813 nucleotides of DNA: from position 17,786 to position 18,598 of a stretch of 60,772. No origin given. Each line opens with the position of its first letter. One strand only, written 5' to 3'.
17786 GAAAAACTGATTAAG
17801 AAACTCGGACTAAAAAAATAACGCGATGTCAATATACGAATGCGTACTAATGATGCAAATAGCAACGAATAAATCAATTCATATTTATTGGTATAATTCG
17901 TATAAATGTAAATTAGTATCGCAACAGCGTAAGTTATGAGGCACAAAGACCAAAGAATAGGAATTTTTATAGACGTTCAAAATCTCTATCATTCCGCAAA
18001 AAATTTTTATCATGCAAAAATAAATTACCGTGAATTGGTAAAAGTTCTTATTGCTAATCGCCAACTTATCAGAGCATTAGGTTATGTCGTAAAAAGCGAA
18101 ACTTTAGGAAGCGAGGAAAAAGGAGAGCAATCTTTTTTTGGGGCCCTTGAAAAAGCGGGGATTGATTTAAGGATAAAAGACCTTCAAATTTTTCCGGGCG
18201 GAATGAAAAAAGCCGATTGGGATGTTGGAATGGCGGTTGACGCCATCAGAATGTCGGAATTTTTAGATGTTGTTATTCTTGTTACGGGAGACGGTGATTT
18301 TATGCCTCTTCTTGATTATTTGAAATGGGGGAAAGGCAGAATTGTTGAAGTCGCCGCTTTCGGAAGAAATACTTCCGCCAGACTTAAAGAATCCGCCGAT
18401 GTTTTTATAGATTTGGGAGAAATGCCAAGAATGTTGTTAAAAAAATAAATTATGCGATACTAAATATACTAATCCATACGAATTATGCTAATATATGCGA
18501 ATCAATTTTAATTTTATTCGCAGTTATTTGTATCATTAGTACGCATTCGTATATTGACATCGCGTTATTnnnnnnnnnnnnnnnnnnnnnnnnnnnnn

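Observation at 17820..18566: NYN-domain RNase gene enclosed by a 42-bp near-perfect inverted repeat, inserted exactly between rpsO and pnp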

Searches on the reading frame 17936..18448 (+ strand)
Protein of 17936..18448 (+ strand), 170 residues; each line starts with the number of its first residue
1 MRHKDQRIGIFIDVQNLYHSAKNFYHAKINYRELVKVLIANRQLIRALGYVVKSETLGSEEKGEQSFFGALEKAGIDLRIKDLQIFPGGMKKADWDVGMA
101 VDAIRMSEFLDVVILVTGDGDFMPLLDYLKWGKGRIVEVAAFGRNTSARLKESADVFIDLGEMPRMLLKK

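Call 4: search_protein_families(library=pfam, proteins=[window:17936-18448:+], max_evalue=0.01)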
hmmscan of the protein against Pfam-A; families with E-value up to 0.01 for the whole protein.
window:17936-18448:+ (170 aa): 1 family
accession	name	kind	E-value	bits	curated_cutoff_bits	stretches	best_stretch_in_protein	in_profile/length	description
PF01936.24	NYN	-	6.1e-29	101.8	24.2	1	7-160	1-144/145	NYN domain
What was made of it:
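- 17936..18448 (+): NYN/LabA-like protein gene (170 aa), a conserved resident of the rpsO-pnp operon in this lineage. PF01936, E 6e-29 (call 4).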

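Call 10: find_homologous_proteins(query=window:17936-18445:+)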
Query window:17936-18445:+ (170 aa): 7979 proteins with E <= 0.001 among 8000 candidates; the best 120 are listed.
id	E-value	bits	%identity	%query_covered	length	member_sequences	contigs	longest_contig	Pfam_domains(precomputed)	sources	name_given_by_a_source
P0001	6.0e-106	369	100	100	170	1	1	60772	PF01936.25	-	-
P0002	1.1e-84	300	81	100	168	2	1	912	PF01936.25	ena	-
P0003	1.2e-84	300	79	100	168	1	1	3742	PF01936.25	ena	-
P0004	1.8e-82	293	76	100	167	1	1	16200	PF01936.25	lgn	-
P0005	3.3e-81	289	77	100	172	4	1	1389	PF01936.25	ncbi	-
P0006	9.2e-81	288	77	100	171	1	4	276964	PF01936.25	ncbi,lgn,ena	-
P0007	3.3e-80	286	76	99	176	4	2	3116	PF01936.25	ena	-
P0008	1.3e-79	284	76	100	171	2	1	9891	PF01936.25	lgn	-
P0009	1.5e-79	284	76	100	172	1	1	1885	PF01936.25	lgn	-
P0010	1.8e-79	283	75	100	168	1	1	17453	PF01936.25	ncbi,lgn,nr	ncbi:NYN domain-containing protein [Candidatus Wolfebacteria bacterium]|nr:NYN domain-containing pro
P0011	2.0e-79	283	76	100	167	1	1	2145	PF01936.25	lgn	-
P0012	3.1e-79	283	77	99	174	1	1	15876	PF01936.25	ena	-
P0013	5.1e-79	282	76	100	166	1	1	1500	PF01936.25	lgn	-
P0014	5.3e-79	282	76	99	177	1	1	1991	PF01936.25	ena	-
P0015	8.8e-79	281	73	99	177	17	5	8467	PF01936.25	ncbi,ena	-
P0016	9.4e-79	281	73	99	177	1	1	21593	PF01936.25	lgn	-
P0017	9.4e-79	281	75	99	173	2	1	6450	PF01936.25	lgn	-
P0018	1.8e-78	280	73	99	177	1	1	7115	PF01936.25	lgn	-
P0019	4.8e-78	279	73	99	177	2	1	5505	PF01936.25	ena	-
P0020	5.1e-78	279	72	99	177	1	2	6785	PF01936.25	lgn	-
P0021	5.1e-78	279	75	100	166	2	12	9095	PF01936.25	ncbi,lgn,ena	ncbi:MAG: NYN domain-containing protein [Patescibacteria group bacterium]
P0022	5.4e-78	279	71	100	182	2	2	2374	PF01936.25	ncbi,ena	-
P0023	7.4e-78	278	74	99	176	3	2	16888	PF01936.25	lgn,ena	-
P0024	7.6e-78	278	75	100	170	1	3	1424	PF01936.25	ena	-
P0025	1.3e-77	277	72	99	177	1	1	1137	PF01936.25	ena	-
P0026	1.4e-77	277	76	99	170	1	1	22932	PF01936.25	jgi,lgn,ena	-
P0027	2.0e-77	277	75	100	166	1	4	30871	PF01936.25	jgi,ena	-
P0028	2.2e-77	277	75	99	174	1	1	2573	PF01936.25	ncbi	-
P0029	2.2e-77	277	76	99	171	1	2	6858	PF01936.25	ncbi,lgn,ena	-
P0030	3.3e-77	276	74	100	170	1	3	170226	PF01936.25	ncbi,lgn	-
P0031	3.5e-77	276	74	99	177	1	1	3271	PF01936.25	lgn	-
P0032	3.8e-77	276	75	100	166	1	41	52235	PF01936.25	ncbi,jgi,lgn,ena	-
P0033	5.0e-77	275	75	99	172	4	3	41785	PF01936.25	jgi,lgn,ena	-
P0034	5.3e-77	275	75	100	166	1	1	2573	PF01936.25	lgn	-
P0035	5.8e-77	275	73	99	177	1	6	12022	PF01936.25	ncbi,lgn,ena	-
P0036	6.1e-77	275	76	100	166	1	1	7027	PF01936.25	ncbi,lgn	-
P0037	6.2e-77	275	72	100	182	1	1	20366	PF01936.25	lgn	-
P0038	7.7e-77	275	73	99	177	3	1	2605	PF01936.25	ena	-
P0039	8.0e-77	275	75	100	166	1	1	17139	PF01936.25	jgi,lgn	jgi:uncharacterized LabA/DUF88 family protein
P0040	8.5e-77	275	73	99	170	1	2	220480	PF01936.25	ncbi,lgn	-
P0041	9.8e-77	274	72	100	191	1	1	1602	PF01936.25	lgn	-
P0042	1.4e-76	274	75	100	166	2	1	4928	PF01936.25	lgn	-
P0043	1.4e-76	274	75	100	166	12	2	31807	PF01936.25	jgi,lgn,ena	-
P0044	1.7e-76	274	74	100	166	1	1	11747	PF01936.25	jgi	-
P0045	1.7e-76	274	74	99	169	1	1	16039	PF01936.25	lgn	-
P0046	1.8e-76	274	72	100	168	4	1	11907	PF01936.25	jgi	jgi:uncharacterized LabA/DUF88 family protein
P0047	2.2e-76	273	75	99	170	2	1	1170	PF01936.25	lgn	-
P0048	2.3e-76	273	74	100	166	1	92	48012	PF01936.25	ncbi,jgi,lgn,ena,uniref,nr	ncbi:hypothetical protein AUJ30_00245 [Candidatus Wolfebacteria bacterium CG1_02_39_135]|uniref:NYN 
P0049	3.2e-76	273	72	100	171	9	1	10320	PF01936.25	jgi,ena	-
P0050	3.3e-76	273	72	99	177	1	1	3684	PF01936.25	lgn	-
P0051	3.5e-76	273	73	100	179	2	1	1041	PF01936.25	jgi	-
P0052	3.6e-76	273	72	100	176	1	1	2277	PF01936.25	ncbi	-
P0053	4.5e-76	272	72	99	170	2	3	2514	PF01936.25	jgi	-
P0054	5.1e-76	272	74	99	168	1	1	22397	PF01936.25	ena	-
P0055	5.6e-76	272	73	100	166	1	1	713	PF01936.25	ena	-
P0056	5.9e-76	272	72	99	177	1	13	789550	PF01936.25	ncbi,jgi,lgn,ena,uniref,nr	ncbi:MAG: protein of unknown function DUF88 [uncultured bacterium]|uniref:NYN domain-containing prot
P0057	6.0e-76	272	74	100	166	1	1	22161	PF01936.25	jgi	-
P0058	1.0e-75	271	73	100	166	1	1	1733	PF01936.25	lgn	-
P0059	1.1e-75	271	72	100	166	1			PF01936.25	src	-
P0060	1.2e-75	271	75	100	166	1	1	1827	PF01936.25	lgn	-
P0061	1.2e-75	271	74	100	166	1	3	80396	PF01936.25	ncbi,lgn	-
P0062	1.4e-75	271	74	100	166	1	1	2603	PF01936.25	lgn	-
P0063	1.4e-75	271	73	100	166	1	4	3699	PF01936.25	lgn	-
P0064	1.6e-75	271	73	100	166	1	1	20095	PF01936.25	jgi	-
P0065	1.7e-75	270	72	99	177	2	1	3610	PF01936.25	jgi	jgi:uncharacterized LabA/DUF88 family protein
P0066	1.7e-75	270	72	100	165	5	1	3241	PF01936.25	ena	-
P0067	1.8e-75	270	73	100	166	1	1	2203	PF01936.25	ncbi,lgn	-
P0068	1.8e-75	270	74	100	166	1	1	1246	PF01936.25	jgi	jgi:uncharacterized LabA/DUF88 family protein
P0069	1.9e-75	270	74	100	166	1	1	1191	PF01936.25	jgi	jgi:uncharacterized LabA/DUF88 family protein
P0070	2.1e-75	270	75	100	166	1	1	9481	PF01936.25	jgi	-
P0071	2.2e-75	270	75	100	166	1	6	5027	PF01936.25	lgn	-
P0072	2.2e-75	270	75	100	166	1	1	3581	PF01936.25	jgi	-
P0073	2.9e-75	270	74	100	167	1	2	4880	PF01936.25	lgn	-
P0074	3.0e-75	270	72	100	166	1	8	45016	PF01936.25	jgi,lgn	-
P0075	3.5e-75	269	73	99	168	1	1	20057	PF01936.25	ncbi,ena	ncbi:MAG: NYN domain-containing protein [Patescibacteria group bacterium]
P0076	5.1e-75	269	71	100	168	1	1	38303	PF01936.25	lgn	-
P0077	5.2e-75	269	73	99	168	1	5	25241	PF01936.25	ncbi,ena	ncbi:MAG: NYN domain-containing protein [Patescibacteria group bacterium]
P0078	5.7e-75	269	72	100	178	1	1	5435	PF01936.25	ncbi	-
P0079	7.0e-75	268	70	100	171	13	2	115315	PF01936.25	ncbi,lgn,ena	ncbi:MAG: NYN domain-containing protein [Patescibacteria group bacterium]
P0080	7.1e-75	268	67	99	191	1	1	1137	PF01936.25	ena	-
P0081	8.2e-75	268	72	100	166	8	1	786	PF01936.25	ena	-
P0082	1.0e-74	268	72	100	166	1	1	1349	PF01936.25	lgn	-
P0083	1.1e-74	268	74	100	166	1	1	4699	PF01936.25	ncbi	-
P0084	1.2e-74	268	74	99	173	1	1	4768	PF01936.25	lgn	-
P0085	1.5e-74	267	73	100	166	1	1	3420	PF01936.25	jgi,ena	-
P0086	1.5e-74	267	71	99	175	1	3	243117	PF01936.25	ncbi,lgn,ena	ncbi:MAG: NYN domain-containing protein [Patescibacteria group bacterium]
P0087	1.5e-74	267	73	100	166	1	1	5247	PF01936.25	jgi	jgi:uncharacterized LabA/DUF88 family protein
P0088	1.6e-74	267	74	100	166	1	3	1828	PF01936.25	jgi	jgi:uncharacterized LabA/DUF88 family protein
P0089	1.7e-74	267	71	100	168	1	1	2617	PF01936.25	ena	-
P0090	1.8e-74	267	74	100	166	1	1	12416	PF01936.25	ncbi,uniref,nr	ncbi:hypothetical protein A3J77_02085 [Candidatus Wolfebacteria bacterium RBG_13_41_7]|uniref:NYN do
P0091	1.8e-74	267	71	100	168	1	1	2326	PF01936.25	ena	-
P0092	1.9e-74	267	71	100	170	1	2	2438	PF01936.25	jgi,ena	-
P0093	1.9e-74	267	69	100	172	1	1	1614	PF01936.25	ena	-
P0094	2.0e-74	267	71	99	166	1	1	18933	PF01936.25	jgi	jgi:uncharacterized LabA/DUF88 family protein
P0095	2.0e-74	267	72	100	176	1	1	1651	PF01936.25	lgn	-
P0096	2.2e-74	267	72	100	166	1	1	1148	PF01936.25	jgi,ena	-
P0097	2.3e-74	267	72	100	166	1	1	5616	PF01936.25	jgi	-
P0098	2.5e-74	267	70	99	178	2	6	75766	PF01936.25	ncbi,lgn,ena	ncbi:MAG: NYN domain-containing protein [Patescibacteria group bacterium]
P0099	2.6e-74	267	71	100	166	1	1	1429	PF01936.25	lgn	-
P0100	2.9e-74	266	73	99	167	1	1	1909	PF01936.25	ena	-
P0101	3.4e-74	266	70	100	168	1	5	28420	PF01936.25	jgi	jgi:uncharacterized LabA/DUF88 family protein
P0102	3.5e-74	266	71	100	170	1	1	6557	PF01936.25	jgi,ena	-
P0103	3.7e-74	266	74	100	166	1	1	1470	PF01936.25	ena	-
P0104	3.7e-74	266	71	100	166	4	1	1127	PF01936.25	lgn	-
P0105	3.8e-74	266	69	100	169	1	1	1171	PF01936.25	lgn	-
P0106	3.8e-74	266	71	100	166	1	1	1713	PF01936.25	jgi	jgi:uncharacterized LabA/DUF88 family protein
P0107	3.9e-74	266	74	99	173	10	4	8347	PF01936.25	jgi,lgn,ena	-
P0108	4.2e-74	266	74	100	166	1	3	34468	PF01936.25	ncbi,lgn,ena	-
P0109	4.3e-74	266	72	100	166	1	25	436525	PF01936.25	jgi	jgi:uncharacterized LabA/DUF88 family protein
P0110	4.3e-74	266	74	100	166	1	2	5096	PF01936.25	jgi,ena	-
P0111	5.2e-74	266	71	100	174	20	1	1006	PF01936.25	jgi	-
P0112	5.4e-74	266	72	100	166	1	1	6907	PF01936.25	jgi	-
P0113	5.6e-74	266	67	100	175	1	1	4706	PF01936.25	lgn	-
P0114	5.8e-74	265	72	99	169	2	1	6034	PF01936.25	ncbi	-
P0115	6.0e-74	265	70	100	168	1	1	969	PF01936.25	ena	-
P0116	6.2e-74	265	71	100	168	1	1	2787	PF01936.25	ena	-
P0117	6.2e-74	265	70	100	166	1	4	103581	PF01936.25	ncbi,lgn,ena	-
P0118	6.9e-74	265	70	99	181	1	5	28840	PF01936.25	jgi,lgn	jgi:uncharacterized LabA/DUF88 family protein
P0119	6.9e-74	265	68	99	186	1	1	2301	PF01936.25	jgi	jgi:uncharacterized LabA/DUF88 family protein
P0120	7.0e-74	265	72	100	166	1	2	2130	PF01936.25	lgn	-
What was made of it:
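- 17936..18448 (+): More than 100 clusters at 67-81% identity, with source names only from Patescibacteria, Wolfebacteria or 'uncultured bacterium' (call 10).
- Tried and rejected: None exists in the protein collection (call 10), so covariation of the A:B helix itself could not be tested.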

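Call 11: find_encoding_contigs(protein=P0006, flank=3000, max_places=2)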
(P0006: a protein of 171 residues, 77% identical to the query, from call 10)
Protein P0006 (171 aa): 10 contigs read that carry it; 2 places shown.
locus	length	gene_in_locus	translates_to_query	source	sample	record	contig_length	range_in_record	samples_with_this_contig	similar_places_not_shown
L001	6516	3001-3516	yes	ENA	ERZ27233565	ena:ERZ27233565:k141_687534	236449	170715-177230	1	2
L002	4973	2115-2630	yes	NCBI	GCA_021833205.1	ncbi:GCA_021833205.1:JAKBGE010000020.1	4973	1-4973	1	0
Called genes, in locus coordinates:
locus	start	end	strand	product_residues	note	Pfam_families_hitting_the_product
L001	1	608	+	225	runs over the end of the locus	PF13367:PrsW-protease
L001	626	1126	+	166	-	PF04969:CS (weak), PF17886:ArsA_HSP20 (weak), PF00011:HSP20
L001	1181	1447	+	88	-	-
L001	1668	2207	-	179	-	-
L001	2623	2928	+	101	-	PF00312:Ribosomal_S15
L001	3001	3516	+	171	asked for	PF01936:NYN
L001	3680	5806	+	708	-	PF01138:RNase_PH, PF03725:RNase_PH_C (faint), PF03726:PNPase, PF01138:RNase_PH, PF00013:KH_1 (weak), PF00575:S1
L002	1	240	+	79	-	?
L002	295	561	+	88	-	-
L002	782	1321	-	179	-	-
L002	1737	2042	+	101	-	PF00312:Ribosomal_S15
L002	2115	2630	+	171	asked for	PF01936:NYN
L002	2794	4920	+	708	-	PF01138:RNase_PH, PF03725:RNase_PH_C (faint), PF03726:PNPase, PF01138:RNase_PH, PF00013:KH_1 (weak), PF00575:S1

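Call 12: find_encoding_contigs(protein=P0004, flank=3000, max_places=2)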
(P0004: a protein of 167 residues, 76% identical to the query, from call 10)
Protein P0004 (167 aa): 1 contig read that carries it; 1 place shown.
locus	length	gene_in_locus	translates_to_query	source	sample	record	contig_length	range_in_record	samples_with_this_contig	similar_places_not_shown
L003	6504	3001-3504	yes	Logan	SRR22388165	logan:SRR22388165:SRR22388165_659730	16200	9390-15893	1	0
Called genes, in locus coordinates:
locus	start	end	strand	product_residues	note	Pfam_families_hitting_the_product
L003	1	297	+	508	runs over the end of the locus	PF01425:Amidase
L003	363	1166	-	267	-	-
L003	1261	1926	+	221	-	PF01746:tRNA_m1G_MT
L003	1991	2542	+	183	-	-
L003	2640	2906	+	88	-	PF00312:Ribosomal_S15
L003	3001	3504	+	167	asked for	PF01936:NYN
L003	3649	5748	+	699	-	PF01138:RNase_PH, PF03725:RNase_PH_C (faint), PF03726:PNPase (faint), PF01138:RNase_PH, PF00013:KH_1 (weak), PF00575:S1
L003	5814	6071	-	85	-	PF01649:Ribosomal_S20p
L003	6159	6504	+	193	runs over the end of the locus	PF01330:RuvA_N, PF14520:HHH_5, PF07499:RuvA_C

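Call 13: find_encoding_contigs(protein=P0056, flank=3000, max_places=2)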
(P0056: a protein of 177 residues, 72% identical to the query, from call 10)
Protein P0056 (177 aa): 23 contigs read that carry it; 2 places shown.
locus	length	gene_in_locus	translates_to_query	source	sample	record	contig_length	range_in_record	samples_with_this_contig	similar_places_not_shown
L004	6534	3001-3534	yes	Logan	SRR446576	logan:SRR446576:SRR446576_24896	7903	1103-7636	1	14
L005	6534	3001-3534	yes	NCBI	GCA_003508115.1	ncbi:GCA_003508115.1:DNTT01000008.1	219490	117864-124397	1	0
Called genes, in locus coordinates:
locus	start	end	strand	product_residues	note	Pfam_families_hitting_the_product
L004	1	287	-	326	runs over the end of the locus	-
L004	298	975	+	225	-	PF01746:tRNA_m1G_MT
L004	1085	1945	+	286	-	-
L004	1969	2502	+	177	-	-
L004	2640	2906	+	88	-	PF00312:Ribosomal_S15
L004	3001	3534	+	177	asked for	PF01936:NYN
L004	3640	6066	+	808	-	PF01138:RNase_PH, PF03726:PNPase (weak), PF01138:RNase_PH, PF00013:KH_1 (faint), PF00575:S1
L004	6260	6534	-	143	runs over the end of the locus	-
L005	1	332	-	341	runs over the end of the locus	-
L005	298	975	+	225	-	PF01746:tRNA_m1G_MT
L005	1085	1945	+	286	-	-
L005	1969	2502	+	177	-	-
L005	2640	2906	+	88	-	PF00312:Ribosomal_S15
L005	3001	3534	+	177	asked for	PF01936:NYN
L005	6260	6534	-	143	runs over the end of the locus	-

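Call 16: find_related_loci(query=window:17936-18445:+, collection=genome_contigs, flank=1500)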
Query window:17936-18445:+ (170 aa) in genome_contigs; peptide patterns used: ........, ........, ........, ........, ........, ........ (x = any residue, [..] = any of these).
439 stretches matched a pattern; 380 encode a relative of the query (tblastn E <= 1e-3); the best 80 are kept; 80 distinct loci.
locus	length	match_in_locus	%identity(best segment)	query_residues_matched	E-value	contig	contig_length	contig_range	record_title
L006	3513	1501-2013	76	1-170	2e-86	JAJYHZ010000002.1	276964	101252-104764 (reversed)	MAG: bacterium isolate DBS2-1.bin102 NODE_36_length_276964_cov_44.352977, whole genome shotgun sequence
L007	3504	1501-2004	71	1-168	9e-85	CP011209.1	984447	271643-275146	MAG: Candidatus Wolfebacteria bacterium GW2011_GWB1_47_1 chromosome, complete genome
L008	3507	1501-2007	73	1-169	8e-85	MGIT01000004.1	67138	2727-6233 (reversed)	MAG: Candidatus Wolfebacteria bacterium RIFOXYB1_FULL_54_12 rifoxyb1_full_scaffold_341, whole genome shotgun sequence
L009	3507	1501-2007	73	1-169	4e-85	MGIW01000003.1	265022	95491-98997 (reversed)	MAG: Candidatus Wolfebacteria bacterium RIFOXYD12_FULL_48_21 rifoxyd3_full_scaffold_37, whole genome shotgun sequence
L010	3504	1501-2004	74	1-170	1e-83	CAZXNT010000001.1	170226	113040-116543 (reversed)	MAG TPA_asm: uncultured Candidatus Saccharibacteria bacterium isolate SRP302447_co2_43 genome assembly, contig: NODE_301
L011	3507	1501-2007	72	1-169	3e-83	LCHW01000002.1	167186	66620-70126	MAG: Candidatus Wolfebacteria bacterium GW2011_GWE2_44_13 UW32_C0002, whole genome shotgun sequence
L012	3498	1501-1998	74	1-170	1e-82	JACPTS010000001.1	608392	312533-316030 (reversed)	MAG: Candidatus Harrisonbacteria bacterium isolate NC_groundwater_738_Ag_S-0.65um_42_30 S37_SO-6_scaffold_114001, whole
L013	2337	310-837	72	1-170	1e-82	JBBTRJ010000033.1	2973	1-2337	MAG: Patescibacteria group bacterium isolate H52-bin123_1 H52_bin123_1_000000000033, whole genome shotgun sequence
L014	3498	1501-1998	74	1-170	3e-81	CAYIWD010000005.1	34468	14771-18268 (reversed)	MAG TPA_asm: uncultured Candidatus Saccharibacteria bacterium isolate ERP119705_co3_600 genome assembly, contig: NODE_13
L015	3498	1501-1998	70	1-170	8e-81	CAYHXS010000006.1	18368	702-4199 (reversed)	MAG TPA_asm: uncultured Candidatus Saccharibacteria bacterium isolate ERP119705_co17_1020 genome assembly, contig: NODE_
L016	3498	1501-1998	70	1-170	2e-80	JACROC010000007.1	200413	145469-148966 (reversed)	MAG: Candidatus Harrisonbacteria bacterium isolate NC_groundwater_1951_Pr3_S-0.2um_42_5 scaffold_759644, whole genome sh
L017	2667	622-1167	69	1-170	8e-81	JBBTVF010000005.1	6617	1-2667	MAG: Patescibacteria group bacterium isolate H52-bin056 H52_bin056_000000000005, whole genome shotgun sequence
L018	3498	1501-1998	73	3-170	3e-80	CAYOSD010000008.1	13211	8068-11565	MAG TPA_asm: uncultured Candidatus Saccharibacteria bacterium isolate SRP118108_co5_4 genome assembly, contig: NODE_4816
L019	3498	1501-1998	71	1-170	4e-80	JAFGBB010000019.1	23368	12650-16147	MAG: Candidatus Wolfebacteria bacterium isolate Zod_Metabat.1002 k87_6528579, whole genome shotgun sequence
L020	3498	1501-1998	70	1-170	5e-80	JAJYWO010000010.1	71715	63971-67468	MAG: bacterium isolate FK3.bin121 NODE_625_length_71715_cov_1.441485, whole genome shotgun sequence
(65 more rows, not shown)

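Call 22: find_encoding_contigs(protein=P0003, flank=2000, max_places=3)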
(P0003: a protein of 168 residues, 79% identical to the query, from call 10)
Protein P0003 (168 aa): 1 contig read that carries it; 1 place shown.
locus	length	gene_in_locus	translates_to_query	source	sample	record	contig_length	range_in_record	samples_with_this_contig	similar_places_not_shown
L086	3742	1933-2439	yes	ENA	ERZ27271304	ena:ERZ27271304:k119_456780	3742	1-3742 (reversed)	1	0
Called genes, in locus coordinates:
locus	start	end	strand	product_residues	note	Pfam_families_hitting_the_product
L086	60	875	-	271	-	PF21694:DNA_pol3_delta_C (faint)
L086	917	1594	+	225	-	PF01746:tRNA_m1G_MT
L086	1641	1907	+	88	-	PF00312:Ribosomal_S15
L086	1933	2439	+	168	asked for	PF01936:NYN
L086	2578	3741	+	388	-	?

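Call 23: find_encoding_contigs(protein=P0002, flank=2000, max_places=3)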
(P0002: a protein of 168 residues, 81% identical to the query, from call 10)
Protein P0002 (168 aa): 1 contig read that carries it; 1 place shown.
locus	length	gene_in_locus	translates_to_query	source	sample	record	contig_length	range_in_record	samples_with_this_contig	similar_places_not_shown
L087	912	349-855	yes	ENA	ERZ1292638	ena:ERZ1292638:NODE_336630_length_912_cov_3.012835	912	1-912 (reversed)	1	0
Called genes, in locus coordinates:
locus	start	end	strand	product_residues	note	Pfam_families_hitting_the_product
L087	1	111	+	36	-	?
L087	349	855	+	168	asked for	PF01936:NYN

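Call 54: search_solved_structures(query=window:17936-18445:+, max_evalue=0.01, show_alignments=2)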
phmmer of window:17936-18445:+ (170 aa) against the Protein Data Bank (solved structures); distinct sequences matched with E-value up to 0.01: 1.
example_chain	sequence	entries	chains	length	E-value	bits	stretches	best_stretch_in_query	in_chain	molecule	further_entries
2qip_A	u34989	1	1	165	5.1e-20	75.3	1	3-160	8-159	Protein of unknown function VPA0982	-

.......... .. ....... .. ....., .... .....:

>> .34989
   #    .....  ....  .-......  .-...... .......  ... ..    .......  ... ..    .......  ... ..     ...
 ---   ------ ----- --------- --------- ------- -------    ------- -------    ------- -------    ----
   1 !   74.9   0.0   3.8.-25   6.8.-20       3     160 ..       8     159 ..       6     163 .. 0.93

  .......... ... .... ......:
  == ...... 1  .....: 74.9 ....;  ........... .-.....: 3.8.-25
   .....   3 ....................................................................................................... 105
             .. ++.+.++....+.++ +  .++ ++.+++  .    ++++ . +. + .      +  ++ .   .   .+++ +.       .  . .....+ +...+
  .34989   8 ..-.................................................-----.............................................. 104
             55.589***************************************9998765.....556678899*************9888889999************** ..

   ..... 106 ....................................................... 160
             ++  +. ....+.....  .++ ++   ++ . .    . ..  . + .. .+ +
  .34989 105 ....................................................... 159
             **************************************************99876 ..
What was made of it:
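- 17936..18448 (+): PDB 2QIP, E 5e-20, with the DVQN, DWDVG and SGDGDF motifs conserved (call 54).
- On NYN/LabA-like PIN-fold nuclease (PF01936), for the enclosed protein: DVQN, DWDVG..DA and (T/S)GDGDF align with PDB 2QIP (call 54). The closest solved structure (2QIP) is annotated 'unknown function' (call 54).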
